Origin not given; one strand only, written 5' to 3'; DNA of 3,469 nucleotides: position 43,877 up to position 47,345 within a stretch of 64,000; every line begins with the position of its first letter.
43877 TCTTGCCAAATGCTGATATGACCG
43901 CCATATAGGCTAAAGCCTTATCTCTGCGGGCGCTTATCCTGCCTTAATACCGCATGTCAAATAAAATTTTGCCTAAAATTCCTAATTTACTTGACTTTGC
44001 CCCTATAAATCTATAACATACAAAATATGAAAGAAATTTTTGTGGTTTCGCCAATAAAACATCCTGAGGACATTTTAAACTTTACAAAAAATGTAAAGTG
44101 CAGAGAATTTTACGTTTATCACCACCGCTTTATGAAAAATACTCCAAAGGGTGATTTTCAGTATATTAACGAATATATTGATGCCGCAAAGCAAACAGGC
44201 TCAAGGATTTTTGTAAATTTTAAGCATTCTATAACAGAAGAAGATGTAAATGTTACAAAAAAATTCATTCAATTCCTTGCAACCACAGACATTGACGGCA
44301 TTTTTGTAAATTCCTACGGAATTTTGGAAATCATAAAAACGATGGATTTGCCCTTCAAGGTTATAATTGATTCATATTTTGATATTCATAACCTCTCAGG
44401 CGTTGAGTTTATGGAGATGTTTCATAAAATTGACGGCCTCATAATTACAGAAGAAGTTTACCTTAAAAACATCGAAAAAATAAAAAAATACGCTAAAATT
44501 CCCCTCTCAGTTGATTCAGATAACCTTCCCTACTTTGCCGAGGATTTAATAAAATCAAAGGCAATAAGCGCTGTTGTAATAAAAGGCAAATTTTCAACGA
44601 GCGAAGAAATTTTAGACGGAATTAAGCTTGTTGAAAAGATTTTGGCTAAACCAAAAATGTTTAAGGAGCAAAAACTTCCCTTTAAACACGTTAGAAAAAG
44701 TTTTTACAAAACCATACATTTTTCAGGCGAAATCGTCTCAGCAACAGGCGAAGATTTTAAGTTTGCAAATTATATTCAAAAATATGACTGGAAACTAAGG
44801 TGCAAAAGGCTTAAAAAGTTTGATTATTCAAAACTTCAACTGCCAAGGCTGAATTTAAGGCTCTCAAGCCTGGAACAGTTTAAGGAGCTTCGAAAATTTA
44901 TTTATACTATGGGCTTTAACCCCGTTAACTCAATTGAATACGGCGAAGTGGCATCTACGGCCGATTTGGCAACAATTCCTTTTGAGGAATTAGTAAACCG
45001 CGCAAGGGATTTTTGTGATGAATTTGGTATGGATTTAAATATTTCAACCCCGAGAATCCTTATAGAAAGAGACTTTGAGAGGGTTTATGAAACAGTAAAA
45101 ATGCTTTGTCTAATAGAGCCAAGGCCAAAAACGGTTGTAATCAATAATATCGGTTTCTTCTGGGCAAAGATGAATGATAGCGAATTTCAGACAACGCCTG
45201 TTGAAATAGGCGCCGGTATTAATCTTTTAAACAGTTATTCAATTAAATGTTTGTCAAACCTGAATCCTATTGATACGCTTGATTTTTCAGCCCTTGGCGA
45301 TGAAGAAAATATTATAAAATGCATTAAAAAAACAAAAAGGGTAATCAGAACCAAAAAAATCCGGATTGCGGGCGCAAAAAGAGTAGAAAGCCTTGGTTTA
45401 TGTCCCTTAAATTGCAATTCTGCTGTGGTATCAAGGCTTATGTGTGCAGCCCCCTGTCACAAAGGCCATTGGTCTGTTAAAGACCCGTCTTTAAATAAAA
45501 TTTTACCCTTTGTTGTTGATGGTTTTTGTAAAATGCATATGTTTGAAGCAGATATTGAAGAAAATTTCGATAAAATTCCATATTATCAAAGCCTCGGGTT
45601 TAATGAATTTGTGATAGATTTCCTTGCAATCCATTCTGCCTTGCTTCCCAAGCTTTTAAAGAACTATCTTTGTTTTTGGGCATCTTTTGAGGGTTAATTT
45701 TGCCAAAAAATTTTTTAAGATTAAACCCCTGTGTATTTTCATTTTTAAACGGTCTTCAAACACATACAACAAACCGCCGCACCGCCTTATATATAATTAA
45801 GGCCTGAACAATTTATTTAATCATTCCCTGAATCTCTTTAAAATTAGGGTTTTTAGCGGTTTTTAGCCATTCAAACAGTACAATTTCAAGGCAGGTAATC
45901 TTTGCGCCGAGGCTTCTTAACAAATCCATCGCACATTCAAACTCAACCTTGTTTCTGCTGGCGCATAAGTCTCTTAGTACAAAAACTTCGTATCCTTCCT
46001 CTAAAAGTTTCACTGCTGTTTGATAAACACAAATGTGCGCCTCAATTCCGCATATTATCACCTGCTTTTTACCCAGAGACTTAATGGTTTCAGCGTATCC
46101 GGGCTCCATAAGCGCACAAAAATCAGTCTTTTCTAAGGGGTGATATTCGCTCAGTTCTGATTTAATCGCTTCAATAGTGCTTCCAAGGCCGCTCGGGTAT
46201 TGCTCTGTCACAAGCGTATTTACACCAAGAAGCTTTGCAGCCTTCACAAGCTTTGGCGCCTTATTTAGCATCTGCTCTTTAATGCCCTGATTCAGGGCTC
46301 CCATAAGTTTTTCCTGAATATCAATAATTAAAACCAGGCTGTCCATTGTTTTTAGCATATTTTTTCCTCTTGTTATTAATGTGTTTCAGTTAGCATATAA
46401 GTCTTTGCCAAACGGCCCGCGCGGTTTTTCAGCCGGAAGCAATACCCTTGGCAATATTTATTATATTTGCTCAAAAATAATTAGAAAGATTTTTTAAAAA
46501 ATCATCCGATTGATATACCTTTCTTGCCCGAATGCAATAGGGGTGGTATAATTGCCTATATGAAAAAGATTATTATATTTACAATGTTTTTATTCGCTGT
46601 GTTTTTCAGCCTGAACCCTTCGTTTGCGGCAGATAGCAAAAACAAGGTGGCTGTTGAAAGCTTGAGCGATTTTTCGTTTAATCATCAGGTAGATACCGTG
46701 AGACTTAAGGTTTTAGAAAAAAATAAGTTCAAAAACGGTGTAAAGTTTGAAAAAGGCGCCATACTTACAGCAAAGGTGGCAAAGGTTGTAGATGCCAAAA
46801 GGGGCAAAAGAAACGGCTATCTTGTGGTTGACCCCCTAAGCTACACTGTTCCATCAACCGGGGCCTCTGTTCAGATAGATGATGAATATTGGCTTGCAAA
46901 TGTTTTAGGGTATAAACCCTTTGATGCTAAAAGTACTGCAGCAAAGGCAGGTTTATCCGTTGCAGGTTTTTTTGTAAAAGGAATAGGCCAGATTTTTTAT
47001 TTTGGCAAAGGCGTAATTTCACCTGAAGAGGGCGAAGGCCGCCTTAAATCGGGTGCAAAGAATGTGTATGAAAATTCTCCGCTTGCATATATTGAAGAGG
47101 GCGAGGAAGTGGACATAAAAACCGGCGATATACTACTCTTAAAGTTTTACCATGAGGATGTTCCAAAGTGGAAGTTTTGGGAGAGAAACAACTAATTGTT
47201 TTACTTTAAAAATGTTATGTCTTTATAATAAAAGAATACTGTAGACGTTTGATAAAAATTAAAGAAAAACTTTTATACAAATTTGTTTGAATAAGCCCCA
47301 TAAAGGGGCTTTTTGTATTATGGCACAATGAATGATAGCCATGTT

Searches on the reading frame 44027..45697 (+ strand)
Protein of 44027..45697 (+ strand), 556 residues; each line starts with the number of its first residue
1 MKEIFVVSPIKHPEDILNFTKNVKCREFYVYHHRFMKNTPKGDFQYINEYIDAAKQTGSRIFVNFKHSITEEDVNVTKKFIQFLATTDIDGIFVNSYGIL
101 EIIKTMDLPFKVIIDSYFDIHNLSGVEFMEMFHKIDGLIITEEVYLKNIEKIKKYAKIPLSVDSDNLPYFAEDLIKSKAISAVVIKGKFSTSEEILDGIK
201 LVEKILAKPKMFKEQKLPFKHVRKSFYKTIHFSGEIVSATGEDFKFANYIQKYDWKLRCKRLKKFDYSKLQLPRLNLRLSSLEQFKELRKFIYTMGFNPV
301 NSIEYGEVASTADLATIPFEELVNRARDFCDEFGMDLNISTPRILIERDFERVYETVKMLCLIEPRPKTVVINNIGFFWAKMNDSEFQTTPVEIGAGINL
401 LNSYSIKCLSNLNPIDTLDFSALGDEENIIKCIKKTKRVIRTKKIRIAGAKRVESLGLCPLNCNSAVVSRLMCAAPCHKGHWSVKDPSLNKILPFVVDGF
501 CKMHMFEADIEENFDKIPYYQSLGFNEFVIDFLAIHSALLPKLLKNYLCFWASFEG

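Call 24: search_protein_families(library=pfam, proteins=[window:44027-45697:+])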
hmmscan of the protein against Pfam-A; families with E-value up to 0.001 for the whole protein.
window:44027-45697:+ (556 aa): 1 family
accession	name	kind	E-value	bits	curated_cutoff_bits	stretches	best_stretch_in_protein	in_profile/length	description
PF01136.24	Peptidase_U32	-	3.2e-08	33.6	22.4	1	78-161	5-87/233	Peptidase family U32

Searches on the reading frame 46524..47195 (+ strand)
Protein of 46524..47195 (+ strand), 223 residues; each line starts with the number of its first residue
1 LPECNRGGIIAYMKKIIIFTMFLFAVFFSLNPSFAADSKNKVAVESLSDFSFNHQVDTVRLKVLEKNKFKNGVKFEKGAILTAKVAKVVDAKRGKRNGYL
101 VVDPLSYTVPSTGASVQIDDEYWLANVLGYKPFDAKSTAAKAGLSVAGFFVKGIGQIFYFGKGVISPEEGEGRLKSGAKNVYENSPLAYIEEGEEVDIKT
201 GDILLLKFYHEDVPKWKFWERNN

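Call 85: search_protein_families(library=pfam, proteins=[window:46524-47195:+])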
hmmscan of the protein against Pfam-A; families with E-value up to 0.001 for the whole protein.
window:46524-47195:+ (223 aa): 0 families

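Call 87: search_protein_families(library=ncbifam, proteins=[window:46524-47195:+], max_evalue=0.01)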
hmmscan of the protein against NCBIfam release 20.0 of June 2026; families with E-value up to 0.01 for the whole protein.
window:46524-47195:+ (223 aa): 1 family
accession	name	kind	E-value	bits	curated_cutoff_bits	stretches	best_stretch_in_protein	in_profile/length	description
NF047454.1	SphinmyaseLepto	equivalog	0.0057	16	400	1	13-108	19-110/235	sphingomyelinase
